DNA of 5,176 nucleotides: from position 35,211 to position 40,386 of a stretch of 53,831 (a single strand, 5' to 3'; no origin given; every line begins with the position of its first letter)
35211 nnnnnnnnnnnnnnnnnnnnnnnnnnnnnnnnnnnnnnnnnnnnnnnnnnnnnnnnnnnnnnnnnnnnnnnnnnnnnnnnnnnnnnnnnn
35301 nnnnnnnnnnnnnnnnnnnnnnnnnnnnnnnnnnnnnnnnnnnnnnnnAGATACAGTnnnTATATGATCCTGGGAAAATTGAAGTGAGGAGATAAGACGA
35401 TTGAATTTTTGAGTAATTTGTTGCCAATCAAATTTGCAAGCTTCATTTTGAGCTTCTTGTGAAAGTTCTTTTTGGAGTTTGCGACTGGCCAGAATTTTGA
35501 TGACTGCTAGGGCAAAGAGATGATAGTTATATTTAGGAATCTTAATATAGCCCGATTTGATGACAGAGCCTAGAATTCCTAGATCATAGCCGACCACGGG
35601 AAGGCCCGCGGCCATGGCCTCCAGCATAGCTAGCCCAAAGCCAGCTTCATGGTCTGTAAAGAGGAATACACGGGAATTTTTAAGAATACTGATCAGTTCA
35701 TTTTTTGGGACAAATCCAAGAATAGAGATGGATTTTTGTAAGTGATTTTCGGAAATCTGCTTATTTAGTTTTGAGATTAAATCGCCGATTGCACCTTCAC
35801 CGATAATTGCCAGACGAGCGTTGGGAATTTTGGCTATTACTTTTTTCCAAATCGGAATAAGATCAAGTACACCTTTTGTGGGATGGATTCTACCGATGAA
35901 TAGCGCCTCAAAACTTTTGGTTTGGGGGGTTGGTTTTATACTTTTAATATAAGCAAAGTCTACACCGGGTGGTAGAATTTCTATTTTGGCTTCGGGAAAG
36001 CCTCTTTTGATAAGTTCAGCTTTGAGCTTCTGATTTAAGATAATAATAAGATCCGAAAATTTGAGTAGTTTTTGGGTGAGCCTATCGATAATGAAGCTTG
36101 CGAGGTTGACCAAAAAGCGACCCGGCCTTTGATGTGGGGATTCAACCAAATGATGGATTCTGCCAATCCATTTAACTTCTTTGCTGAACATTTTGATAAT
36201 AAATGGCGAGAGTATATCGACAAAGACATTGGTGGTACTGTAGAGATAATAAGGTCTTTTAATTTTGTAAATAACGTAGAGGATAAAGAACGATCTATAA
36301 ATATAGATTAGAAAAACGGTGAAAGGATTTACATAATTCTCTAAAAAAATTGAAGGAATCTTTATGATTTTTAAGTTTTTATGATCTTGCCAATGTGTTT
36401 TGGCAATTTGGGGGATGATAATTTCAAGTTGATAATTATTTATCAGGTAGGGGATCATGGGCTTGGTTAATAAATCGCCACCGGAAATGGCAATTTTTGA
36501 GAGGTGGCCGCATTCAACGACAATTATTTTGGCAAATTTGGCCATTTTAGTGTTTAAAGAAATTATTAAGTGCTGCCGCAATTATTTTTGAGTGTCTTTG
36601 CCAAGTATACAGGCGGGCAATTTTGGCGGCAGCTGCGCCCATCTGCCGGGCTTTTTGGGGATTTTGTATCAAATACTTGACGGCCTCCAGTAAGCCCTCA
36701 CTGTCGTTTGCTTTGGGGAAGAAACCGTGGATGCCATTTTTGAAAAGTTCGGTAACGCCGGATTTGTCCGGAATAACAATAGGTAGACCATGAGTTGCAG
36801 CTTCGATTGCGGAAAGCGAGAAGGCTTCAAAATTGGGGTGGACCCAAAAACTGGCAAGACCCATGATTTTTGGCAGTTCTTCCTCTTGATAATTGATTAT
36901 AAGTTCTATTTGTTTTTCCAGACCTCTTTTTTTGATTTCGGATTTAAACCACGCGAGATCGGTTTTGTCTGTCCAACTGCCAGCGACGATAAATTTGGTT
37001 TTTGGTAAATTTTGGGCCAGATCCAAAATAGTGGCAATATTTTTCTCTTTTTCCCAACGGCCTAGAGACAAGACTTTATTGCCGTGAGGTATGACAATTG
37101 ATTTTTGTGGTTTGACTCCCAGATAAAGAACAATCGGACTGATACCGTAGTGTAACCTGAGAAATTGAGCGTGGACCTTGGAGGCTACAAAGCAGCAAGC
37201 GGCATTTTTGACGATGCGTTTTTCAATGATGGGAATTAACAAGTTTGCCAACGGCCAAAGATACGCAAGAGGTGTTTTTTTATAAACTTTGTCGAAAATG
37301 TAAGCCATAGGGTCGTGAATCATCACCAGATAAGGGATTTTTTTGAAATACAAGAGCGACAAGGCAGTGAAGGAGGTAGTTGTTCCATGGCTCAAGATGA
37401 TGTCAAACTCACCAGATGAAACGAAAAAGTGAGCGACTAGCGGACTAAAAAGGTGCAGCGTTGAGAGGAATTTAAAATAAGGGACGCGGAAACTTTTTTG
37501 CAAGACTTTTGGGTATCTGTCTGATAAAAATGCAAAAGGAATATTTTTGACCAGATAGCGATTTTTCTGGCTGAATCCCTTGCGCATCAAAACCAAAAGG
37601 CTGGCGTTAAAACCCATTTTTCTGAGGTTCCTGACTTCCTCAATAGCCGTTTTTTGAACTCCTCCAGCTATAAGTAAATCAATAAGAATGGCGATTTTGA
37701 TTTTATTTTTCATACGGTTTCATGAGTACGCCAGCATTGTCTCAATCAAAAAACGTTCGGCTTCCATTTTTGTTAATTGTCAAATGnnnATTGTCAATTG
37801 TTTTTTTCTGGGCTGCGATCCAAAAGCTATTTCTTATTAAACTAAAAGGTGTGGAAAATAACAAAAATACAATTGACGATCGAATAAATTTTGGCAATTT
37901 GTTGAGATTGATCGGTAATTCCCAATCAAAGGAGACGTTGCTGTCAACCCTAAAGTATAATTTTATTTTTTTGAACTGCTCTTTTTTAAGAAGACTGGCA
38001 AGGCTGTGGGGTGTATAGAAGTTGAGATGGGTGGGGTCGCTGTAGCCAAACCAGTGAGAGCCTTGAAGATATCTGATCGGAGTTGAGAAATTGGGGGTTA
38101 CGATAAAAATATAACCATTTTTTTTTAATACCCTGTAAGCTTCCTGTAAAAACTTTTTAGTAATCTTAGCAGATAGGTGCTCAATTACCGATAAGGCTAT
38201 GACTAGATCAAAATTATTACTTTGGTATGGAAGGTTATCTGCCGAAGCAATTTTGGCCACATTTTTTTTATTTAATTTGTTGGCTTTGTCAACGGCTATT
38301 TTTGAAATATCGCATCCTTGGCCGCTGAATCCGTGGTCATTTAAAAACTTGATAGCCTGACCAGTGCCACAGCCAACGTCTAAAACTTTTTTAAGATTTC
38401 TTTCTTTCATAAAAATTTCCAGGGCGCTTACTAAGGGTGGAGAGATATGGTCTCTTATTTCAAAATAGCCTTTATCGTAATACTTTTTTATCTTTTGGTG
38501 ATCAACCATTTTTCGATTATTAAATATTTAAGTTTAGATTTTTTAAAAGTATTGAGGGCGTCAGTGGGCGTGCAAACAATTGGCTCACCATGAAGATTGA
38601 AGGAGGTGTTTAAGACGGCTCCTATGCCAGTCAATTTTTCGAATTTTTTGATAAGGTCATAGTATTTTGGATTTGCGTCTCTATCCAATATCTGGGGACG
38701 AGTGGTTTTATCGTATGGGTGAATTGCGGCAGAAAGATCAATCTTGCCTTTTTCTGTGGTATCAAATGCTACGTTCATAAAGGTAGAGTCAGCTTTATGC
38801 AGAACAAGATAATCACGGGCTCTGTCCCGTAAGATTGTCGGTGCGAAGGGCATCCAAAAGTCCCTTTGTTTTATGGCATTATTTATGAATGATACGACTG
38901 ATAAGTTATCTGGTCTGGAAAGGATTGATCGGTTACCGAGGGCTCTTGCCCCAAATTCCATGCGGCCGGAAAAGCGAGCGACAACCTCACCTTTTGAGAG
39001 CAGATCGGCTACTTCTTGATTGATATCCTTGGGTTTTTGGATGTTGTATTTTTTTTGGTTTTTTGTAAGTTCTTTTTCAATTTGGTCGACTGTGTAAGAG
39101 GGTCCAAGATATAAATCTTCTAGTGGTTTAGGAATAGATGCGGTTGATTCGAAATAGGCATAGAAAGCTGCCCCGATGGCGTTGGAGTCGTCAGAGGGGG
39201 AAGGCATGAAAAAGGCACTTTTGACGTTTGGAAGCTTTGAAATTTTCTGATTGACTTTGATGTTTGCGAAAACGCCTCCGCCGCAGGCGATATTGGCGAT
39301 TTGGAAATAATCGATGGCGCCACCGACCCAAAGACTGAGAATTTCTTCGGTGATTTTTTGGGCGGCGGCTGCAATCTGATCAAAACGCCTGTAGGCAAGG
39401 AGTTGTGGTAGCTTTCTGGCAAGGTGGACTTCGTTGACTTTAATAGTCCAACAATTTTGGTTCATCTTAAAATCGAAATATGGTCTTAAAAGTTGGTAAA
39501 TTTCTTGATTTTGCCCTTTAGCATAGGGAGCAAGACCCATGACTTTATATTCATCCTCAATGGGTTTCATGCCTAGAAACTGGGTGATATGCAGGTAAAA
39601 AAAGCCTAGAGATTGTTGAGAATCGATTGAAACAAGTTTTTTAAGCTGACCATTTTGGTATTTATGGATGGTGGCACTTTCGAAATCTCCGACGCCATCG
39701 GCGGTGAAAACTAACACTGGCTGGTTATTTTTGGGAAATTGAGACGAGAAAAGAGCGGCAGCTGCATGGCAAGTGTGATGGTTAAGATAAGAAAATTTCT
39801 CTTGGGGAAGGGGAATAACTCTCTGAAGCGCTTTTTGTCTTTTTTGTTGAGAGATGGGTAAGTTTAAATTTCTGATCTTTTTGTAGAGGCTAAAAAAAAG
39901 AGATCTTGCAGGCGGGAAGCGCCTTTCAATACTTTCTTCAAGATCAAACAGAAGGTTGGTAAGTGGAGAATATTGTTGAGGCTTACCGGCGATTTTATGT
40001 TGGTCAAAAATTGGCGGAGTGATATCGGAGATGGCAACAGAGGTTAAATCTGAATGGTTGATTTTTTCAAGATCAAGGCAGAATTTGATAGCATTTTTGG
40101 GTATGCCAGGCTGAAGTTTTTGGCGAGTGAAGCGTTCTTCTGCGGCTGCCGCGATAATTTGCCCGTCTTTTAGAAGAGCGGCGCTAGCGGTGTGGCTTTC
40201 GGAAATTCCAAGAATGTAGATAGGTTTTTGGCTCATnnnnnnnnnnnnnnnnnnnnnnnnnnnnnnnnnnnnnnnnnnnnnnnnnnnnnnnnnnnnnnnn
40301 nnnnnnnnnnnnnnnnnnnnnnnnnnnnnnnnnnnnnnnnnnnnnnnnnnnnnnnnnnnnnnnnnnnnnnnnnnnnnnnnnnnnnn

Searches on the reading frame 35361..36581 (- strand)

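Call 59: search_protein_families(library=pfam, proteins=[window:35361-36581:-], max_evalue=0.001)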
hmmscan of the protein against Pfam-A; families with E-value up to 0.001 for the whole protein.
window:35361-36581:- (407 aa): 4 families
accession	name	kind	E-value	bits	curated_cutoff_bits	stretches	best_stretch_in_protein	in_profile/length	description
PF00534.26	Glycos_transf_1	-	1.1e-29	103.7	26.4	1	219-379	11-171/172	Glycosyl transferases group 1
PF13692.12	Glyco_trans_1_4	-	9.4e-23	81.5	27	1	226-365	4-141/142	Glycosyl transferases group 1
PF20706.3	GT4-conflict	-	3.5e-09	36.6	26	1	186-330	161-309/385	Family 4 Glycosyltransferase in conflict systems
PF13439.12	Glyco_transf_4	-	4e-07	30.7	28.5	1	135-209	96-168/170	Glycosyltransferase Family 4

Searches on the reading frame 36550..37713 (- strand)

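Call 60: search_protein_families(library=pfam, proteins=[window:36550-37713:-], max_evalue=0.001)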
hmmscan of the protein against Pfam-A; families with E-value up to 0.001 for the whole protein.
window:36550-37713:- (388 aa): 6 families
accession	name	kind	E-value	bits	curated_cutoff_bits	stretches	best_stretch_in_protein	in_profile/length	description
PF00534.26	Glycos_transf_1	-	2e-26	93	26.4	1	211-364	15-171/172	Glycosyl transferases group 1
PF13692.12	Glyco_trans_1_4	-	4.9e-15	56.5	27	1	212-351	2-142/142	Glycosyl transferases group 1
PF13439.12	Glyco_transf_4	-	4.1e-12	46.9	28.5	1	17-203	2-169/170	Glycosyltransferase Family 4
PF13524.12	Glyco_trans_1_2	-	1.1e-08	35.6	25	1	230-373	6-137/144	Glycosyl transferase-like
PF20706.3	GT4-conflict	-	2.2e-08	33.9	26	1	176-374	153-381/385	Family 4 Glycosyltransferase in conflict systems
PF13579.12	Glyco_trans_4_4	-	5.8e-05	23.9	29.7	1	17-192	1-148/158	Glycosyl transferase 4-like domain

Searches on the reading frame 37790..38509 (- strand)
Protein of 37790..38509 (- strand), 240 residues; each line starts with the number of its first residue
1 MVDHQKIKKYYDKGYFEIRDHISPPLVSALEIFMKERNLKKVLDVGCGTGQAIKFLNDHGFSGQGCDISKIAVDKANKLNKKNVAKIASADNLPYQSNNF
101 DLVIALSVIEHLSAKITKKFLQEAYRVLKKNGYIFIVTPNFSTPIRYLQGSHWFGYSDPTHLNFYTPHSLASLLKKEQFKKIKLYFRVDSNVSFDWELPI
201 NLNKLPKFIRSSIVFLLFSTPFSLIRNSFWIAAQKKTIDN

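Call 60: search_protein_families(library=pfam, proteins=[window:37790-38509:-], max_evalue=0.001)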
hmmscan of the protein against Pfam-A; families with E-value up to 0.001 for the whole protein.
window:37790-38509:- (240 aa): 13 families
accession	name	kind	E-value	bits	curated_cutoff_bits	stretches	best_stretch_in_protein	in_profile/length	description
PF13489.12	Methyltransf_23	-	4.3e-23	82.3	27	1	33-183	17-163/164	Methyltransferase domain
PF08241.18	Methyltransf_11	-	1.2e-20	74.4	21.2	1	43-136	1-95/95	Methyltransferase domain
PF13649.12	Methyltransf_25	-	4.9e-18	66.1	27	1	42-132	1-97/97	Methyltransferase domain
PF13847.12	Methyltransf_31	-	5.3e-17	62.3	27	1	39-140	4-113/145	Methyltransferase domain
PF08242.18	Methyltransf_12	-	1.8e-14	54.7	30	1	43-134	1-98/98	Methyltransferase domain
PF05175.20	MTS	-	7.6e-09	35.9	23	1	34-141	27-143/170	Methyltransferase small domain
PF01209.24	Ubie_methyltran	-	8.1e-08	32.3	20.1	1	34-146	43-159/233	ubiE/COQ5 methyltransferase family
PF07021.18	MetW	-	1.1e-07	32.2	21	1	40-142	15-113/193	Methionine biosynthesis protein MetW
PF03848.20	TehB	-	1.5e-07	31.5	20.4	1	7-138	5-134/193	Tellurite resistance protein TehB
PF02353.26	CMAS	-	5.1e-07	29.7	27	1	40-137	64-165/273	Mycolic acid cyclopropane synthetase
PF06325.19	PrmA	-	6.8e-06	26.2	22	1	28-135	153-257/296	Ribosomal protein L11 methyltransferase (PrmA)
PF05724.17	TPMT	-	0.00011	22.4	26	1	22-102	22-101/218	Thiopurine S-methyltransferase (TPMT)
PF03141.22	Methyltransf_29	-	0.00073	18.7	23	0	29-139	108-220/506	Putative S-adenosyl-L-methionine-dependent methyltransferase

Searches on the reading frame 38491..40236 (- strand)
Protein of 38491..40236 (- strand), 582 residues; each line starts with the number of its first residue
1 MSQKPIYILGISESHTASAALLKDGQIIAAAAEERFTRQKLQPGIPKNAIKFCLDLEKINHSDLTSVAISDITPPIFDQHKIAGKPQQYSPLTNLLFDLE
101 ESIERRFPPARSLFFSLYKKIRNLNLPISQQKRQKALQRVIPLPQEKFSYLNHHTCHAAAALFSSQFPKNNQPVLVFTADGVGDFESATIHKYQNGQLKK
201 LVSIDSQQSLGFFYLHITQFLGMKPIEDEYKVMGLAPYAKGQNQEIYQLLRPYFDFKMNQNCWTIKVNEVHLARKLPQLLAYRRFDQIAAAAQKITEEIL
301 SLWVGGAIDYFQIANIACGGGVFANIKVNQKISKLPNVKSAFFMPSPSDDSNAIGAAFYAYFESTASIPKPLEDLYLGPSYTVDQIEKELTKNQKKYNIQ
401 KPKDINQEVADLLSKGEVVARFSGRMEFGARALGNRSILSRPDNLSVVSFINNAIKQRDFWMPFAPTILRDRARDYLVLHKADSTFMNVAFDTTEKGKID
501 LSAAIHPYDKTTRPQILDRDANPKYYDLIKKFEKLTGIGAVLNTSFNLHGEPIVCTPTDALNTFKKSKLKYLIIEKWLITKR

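Call 60: search_protein_families(library=pfam, proteins=[window:38491-40236:-], max_evalue=0.001)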
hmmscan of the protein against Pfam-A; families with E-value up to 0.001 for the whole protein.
window:38491-40236:- (582 aa): 2 families
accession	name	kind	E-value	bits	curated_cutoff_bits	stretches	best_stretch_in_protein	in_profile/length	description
PF16861.10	Carbam_trans_C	-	2.1e-60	203.6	27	1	410-581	1-170/170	Carbamoyltransferase C-terminus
PF02543.21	Carbam_trans_N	-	2.6e-37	129.5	24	1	8-357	2-345/346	Carbamoyltransferase N-terminus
